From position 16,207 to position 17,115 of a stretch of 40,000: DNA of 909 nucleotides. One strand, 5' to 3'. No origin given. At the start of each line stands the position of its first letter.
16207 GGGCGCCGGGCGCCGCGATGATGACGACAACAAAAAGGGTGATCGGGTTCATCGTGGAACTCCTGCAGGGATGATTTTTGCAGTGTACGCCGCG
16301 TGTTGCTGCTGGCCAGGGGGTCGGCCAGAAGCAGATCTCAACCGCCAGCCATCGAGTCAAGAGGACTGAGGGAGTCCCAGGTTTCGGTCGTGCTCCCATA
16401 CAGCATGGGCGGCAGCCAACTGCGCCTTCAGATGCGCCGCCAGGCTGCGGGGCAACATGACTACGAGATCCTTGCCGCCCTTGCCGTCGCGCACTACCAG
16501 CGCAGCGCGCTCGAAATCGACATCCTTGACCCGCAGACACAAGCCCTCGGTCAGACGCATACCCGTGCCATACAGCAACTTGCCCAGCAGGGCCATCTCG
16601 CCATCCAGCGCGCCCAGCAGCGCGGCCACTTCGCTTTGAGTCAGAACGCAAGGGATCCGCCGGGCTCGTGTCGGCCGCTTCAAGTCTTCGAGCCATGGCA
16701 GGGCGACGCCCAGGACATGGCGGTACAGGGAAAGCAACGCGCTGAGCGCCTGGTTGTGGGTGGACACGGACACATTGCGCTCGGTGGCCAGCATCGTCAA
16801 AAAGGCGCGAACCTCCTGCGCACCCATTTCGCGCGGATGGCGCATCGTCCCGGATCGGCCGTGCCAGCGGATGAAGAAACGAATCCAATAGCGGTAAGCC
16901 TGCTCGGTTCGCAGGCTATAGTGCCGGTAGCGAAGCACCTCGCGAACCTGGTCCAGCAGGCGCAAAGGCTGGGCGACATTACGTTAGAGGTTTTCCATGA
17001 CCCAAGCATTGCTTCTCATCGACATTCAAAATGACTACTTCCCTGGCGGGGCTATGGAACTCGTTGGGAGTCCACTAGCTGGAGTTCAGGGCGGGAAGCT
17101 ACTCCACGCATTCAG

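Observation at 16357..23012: Decayed sedentary chromosomal integron whose attC sites validate themselves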

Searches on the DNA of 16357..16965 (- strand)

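Call 52: search_with_rna_model(model_id=R1, sources=[L089, L090, L091, L095, L096, L097, L098, L099, L100, L101, L102, L103, L104, L105, L106, L107, L108, L109, L110, L111, L112, L113, L114, L115, L116, L117, L118, L119, L120, L121, L122, L123, L124, L125, L126, L127, L128, L129, L130, L131, L132, L133, L134, L135, L136, L137, L138, L139, L140, L141, L142, L143, L144, L145, L146, L147, L148, L149, L150, L151, L152, L153, L154, L155, L156, L157, L158, L159, L160, L161, L162, L163, L164, L165, L166, L167, L168, L169, L170, L171, L172, L173, L174], max_evalue=0.01)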
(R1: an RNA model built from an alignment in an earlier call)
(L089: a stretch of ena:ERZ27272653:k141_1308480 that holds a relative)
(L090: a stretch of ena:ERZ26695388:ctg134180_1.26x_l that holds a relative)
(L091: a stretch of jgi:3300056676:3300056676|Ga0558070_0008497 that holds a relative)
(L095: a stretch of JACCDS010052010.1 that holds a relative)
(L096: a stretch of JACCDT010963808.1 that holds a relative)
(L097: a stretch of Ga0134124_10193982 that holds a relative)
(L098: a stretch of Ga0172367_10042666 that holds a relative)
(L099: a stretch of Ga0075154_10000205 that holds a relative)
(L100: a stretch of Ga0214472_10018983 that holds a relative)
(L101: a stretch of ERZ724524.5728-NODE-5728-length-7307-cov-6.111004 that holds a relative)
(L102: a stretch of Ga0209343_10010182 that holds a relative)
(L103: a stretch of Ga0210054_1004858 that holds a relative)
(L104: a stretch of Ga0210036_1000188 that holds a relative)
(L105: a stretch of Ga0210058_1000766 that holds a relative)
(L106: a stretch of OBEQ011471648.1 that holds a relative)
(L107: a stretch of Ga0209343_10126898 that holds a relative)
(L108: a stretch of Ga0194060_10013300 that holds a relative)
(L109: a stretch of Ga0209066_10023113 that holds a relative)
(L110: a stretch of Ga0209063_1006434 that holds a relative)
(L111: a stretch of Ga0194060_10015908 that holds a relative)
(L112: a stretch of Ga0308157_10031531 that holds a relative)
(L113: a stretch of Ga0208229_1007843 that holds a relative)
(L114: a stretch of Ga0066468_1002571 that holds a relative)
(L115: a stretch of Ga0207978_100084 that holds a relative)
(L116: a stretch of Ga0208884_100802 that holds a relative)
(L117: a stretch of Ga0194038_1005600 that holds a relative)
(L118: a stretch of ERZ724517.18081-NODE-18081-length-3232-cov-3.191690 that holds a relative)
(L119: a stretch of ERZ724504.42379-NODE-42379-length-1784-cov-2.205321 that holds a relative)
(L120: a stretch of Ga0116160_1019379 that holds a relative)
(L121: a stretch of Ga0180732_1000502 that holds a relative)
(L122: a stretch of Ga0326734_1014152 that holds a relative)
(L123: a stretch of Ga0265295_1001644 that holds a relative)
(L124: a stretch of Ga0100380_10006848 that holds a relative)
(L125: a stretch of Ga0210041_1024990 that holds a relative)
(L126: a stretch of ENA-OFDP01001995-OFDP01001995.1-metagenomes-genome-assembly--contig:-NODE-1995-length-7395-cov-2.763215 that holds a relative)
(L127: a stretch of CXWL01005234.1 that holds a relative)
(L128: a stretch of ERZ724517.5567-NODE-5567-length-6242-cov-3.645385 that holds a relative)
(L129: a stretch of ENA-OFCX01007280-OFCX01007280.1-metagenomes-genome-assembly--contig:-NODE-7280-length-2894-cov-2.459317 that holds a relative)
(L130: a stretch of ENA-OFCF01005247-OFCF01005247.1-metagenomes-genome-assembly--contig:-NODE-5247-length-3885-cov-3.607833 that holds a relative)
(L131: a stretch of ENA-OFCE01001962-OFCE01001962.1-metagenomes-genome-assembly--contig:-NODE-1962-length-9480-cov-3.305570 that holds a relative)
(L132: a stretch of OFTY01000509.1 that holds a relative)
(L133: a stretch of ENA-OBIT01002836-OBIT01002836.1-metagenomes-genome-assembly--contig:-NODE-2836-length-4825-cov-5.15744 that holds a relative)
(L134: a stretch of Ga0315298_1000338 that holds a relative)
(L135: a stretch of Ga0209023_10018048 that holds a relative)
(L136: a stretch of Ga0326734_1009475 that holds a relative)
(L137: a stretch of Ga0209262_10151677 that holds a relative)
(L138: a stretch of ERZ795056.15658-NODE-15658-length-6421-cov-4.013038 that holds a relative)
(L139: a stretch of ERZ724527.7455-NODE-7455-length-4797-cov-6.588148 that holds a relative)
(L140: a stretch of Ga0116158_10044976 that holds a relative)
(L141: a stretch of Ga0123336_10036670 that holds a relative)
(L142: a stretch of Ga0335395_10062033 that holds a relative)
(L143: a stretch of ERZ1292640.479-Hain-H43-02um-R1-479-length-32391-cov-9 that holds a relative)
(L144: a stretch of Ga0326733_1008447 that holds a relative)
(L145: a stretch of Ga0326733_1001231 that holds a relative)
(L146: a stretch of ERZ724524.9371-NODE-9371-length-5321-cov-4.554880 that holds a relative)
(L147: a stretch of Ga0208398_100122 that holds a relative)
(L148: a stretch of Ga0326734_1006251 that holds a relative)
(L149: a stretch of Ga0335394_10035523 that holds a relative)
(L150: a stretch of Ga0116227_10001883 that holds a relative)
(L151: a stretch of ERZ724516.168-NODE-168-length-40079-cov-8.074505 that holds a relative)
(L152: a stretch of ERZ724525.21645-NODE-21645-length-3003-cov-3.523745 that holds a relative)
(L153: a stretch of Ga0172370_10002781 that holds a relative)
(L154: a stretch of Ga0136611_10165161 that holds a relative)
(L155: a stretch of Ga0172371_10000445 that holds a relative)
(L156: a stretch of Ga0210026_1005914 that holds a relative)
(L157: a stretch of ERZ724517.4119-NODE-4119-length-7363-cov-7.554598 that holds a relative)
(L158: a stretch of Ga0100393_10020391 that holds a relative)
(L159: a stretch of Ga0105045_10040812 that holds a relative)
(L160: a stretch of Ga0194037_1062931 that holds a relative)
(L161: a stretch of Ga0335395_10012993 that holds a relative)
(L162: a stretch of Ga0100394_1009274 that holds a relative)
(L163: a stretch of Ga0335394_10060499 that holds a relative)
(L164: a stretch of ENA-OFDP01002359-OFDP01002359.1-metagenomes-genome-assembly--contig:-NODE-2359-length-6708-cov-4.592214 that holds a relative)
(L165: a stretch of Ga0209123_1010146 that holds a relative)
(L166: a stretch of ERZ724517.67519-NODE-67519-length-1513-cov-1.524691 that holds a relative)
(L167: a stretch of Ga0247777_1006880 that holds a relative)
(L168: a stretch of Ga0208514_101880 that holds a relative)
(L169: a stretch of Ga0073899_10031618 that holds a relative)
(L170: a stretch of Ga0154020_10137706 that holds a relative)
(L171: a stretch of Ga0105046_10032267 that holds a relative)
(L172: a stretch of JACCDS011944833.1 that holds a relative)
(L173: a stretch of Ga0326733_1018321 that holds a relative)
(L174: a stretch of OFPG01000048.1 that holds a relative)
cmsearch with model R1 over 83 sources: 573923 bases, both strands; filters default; matches with E-value up to 0.01: 145.
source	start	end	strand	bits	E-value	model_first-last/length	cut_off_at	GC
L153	8179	8241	-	65.1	1.3e-12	1-65/65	no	0.68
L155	8179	8241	-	65.1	1.3e-12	1-65/65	no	0.68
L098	885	954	-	63.1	3.8e-12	1-65/65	no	0.64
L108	256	324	-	62.6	5.3e-12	1-65/65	no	0.58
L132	6881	6939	-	61.8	8.2e-12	1-65/65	no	0.59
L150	8772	8840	-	61.6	9.3e-12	1-65/65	no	0.67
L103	1845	1914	-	61.2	1.1e-11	1-65/65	no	0.66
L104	6061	6130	-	61.2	1.1e-11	1-65/65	no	0.66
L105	119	188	-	61.2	1.1e-11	1-65/65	no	0.66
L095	3037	3123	-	61.1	1.2e-11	1-65/65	no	0.7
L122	98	160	-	60.7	1.5e-11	1-65/65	no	0.62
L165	919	1005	-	60.4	1.8e-11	1-65/65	no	0.64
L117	1358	1426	-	59.8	2.5e-11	1-65/65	no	0.64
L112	609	680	-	59.1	3.8e-11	1-65/65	no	0.62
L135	1129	1215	-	58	7e-11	1-65/65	no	0.67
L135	609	677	-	57.6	8.9e-11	1-65/65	no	0.57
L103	5071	5157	-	57.5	9.3e-11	1-65/65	no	0.67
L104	9287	9373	-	57.5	9.3e-11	1-65/65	no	0.67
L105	3345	3431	-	57.5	9.3e-11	1-65/65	no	0.67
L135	1717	1803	-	57.5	9.4e-11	1-65/65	no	0.67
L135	91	159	-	57.3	1e-10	1-65/65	no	0.59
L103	250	312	-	56.2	1.9e-10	1-65/65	no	0.68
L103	3418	3483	-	55.6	2.7e-10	1-65/65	no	0.61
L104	7634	7699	-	55.6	2.7e-10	1-65/65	no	0.61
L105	1692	1757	-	55.6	2.7e-10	1-65/65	no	0.61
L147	4789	4875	-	55.4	3.1e-10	1-65/65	no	0.66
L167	1806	1865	-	54.9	4e-10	1-65/65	no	0.55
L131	2418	2495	-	54.6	4.6e-10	1-65/65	no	0.65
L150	5821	5889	-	54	6.5e-10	1-65/65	no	0.67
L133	28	105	-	53.9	7.1e-10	1-65/65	no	0.65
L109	565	628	-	52.8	1.3e-09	1-65/65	no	0.62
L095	2348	2413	-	52.7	1.4e-09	1-65/65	no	0.64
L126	434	520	-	52.4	1.6e-09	1-65/65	no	0.61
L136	89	175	-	52.3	1.8e-09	1-65/65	no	0.6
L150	7729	7790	-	52.2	1.8e-09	1-65/65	no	0.61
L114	434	520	-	52.1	1.9e-09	1-65/65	no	0.67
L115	501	587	-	52.1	1.9e-09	1-65/65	no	0.67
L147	4284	4370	-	52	2e-09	1-65/65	no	0.57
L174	4959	5016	-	51.6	2.6e-09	1-65/65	no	0.57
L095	4353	4421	-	51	3.5e-09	1-65/65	no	0.64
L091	8585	8648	-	50.6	4.5e-09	1-65/65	no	0.59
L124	7643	7705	-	49.8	6.9e-09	1-65/65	no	0.56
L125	350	412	-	49.8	6.9e-09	1-65/65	no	0.56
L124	4526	4589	-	49.3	9.5e-09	1-65/65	no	0.61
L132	7414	7539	-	49.2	1e-08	1-65/65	no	0.68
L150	8326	8382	-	49.2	1e-08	1-65/65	no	0.63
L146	1663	1749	-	48.9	1.2e-08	1-65/65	no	0.59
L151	8355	8441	-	48.9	1.2e-08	1-65/65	no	0.59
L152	1181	1267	-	48.9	1.2e-08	1-65/65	no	0.59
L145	63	149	-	48.4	1.5e-08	1-65/65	no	0.6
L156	4008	4094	-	47.7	2.3e-08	1-65/65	no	0.64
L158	1626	1712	-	47.7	2.3e-08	1-65/65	no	0.64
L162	3536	3622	-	47.7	2.3e-08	1-65/65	no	0.64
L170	91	177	-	47.6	2.4e-08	1-65/65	no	0.67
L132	8836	8916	-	47.5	2.6e-08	1-65/65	no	0.64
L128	662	748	-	47.4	2.8e-08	1-65/65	no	0.61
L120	2022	2099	-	46.9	3.5e-08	1-65/65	no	0.65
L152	6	74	-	46.8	3.8e-08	1-65/65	no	0.55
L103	1436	1494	-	46.4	4.7e-08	1-65/65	no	0.47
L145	2992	3051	-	46.3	5.2e-08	1-65/65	no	0.5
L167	2602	2688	-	46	5.9e-08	1-65/65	no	0.6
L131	689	778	-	46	5.9e-08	1-65/65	no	0.59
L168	1791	1877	-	45.6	7.4e-08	1-65/65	no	0.62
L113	575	640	-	45.6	7.4e-08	1-65/65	no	0.61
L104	5652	5710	-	45.5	7.9e-08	1-65/65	no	0.46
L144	342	411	-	45.4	8.5e-08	1-65/65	no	0.63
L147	1363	1422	-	45.2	9.6e-08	1-65/65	no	0.53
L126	6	63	-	44.7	1.3e-07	1-65/65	no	0.5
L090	308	394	-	44.6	1.3e-07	1-65/65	no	0.63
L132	8222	8348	-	43.5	2.5e-07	1-65/65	no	0.69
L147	5237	5323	-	43.5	2.5e-07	1-65/65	no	0.54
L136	487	573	-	43.4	2.6e-07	1-65/65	no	0.6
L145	1624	1710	-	43.3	2.8e-07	1-65/65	no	0.6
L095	4035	4093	-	43.1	3.1e-07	1-65/65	no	0.68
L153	6706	6811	-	42.9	3.4e-07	1-65/65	no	0.66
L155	6706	6811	-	42.9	3.4e-07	1-65/65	no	0.66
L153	9215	9292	-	42.9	3.5e-07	1-65/65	no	0.71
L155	9215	9292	-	42.9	3.5e-07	1-65/65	no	0.71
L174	8518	8583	-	42.7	3.9e-07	1-65/65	no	0.64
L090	682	741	-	42.3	4.8e-07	1-65/65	no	0.73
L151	6140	6226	-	41.9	6.1e-07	1-65/65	no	0.6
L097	19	99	-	41.7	6.7e-07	1-65/65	no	0.59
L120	2412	2471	-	41.6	7.2e-07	1-65/65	no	0.55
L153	4129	4179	-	41.3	8.4e-07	1-65/65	no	0.51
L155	4129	4179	-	41.3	8.4e-07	1-65/65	no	0.51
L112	1756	1813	-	41.2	9.2e-07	1-65/65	no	0.59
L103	908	982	-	41.1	9.3e-07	1-65/65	no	0.63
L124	8411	8533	-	41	1e-06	1-65/65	no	0.54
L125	1118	1240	-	41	1e-06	1-65/65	no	0.54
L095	3603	3701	-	40.8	1.1e-06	1-65/65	no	0.65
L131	1846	1935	-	40.6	1.3e-06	1-65/65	no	0.53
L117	807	873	-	40.6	1.3e-06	1-65/65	no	0.63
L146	1015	1140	-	40.6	1.3e-06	1-65/65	no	0.67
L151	7707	7832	-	40.6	1.3e-06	1-65/65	no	0.67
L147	8876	8945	-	40.4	1.4e-06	1-65/65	no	0.56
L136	940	996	-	40.4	1.4e-06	1-65/65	no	0.65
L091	9353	9415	-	40.3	1.5e-06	1-65/65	no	0.6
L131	1214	1327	-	40.3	1.5e-06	1-65/65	no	0.63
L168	954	1040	-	40.2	1.6e-06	1-65/65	no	0.56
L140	155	208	-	39.6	2.2e-06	1-65/65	no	0.61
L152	533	658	-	39.6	2.3e-06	1-65/65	no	0.66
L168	708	767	-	39.2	2.8e-06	1-65/65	no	0.45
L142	657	767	-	38.8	3.4e-06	1-65/65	no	0.51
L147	1020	1106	-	38.4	4.3e-06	1-65/65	no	0.62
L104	4885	4965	-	38.4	4.4e-06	1-65/65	no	0.6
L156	3308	3358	-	38.1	5.2e-06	1-65/65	no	0.57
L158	926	976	-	38.1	5.2e-06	1-65/65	no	0.57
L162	2836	2886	-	38.1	5.2e-06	1-65/65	no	0.57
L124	5067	5153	-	37.9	5.7e-06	1-65/65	no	0.54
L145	968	1033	-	37.3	7.9e-06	1-65/65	no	0.64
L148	1243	1302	-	37.2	8.5e-06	1-65/65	no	0.7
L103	4317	4388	-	36.1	1.6e-05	1-65/65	no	0.68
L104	8533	8604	-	36.1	1.6e-05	1-65/65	no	0.68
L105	2591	2662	-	36.1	1.6e-05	1-65/65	no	0.68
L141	1855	1918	-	36.1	1.6e-05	1-65/65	no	0.52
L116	2063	2120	-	35.8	1.9e-05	1-65/65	no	0.59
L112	1241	1298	-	35.2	2.6e-05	1-65/65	no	0.62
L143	47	105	-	35.1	2.8e-05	1-65/65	no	0.49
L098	114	174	-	34.9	3.2e-05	1-65/65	no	0.62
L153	3000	3063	-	33.8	5.8e-05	1-65/65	no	0.61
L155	3000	3063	-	33.8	5.8e-05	1-65/65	no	0.61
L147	7564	7650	-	33.8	6e-05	1-65/65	no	0.67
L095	1993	2082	-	33.1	8.8e-05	1-65/65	no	0.69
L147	3359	3445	-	32.5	0.00012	1-65/65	no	0.68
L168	2280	2390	-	32.5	0.00013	1-65/65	no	0.6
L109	122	176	-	32.3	0.00014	1-65/65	no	0.58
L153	5579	5641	-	31.9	0.00018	1-65/65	no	0.7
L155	5579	5641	-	31.9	0.00018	1-65/65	no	0.7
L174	6367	6448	-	31.8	0.00018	1-65/65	no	0.6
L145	2403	2466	-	30.9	0.00031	1-65/65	no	0.53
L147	3875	3976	-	30.8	0.00032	1-65/65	no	0.61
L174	5694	5780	-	30.4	0.00039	1-65/65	no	0.55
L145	394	480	-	30.1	0.00046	1-65/65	no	0.56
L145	4073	4159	-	29.7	0.0006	1-65/65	no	0.69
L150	6863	6933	-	29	0.00086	1-65/65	no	0.48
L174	3307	3369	-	29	0.0009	1-65/65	no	0.63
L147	8033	8134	-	28.9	0.00091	1-65/65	no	0.56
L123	862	939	-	28.4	0.0012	1-65/65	no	0.69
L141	1188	1253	-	28.3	0.0013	1-65/65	no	0.53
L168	283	368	-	27.2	0.0024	1-65/65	no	0.63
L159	678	788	-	27.1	0.0026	1-65/65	no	0.53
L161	2306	2416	-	27.1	0.0026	1-65/65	no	0.53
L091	6445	6502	-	27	0.0027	1-65/65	no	0.64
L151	5405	5462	-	25.5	0.0064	1-65/65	no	0.53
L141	619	687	-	25.1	0.0079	1-65/65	no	0.57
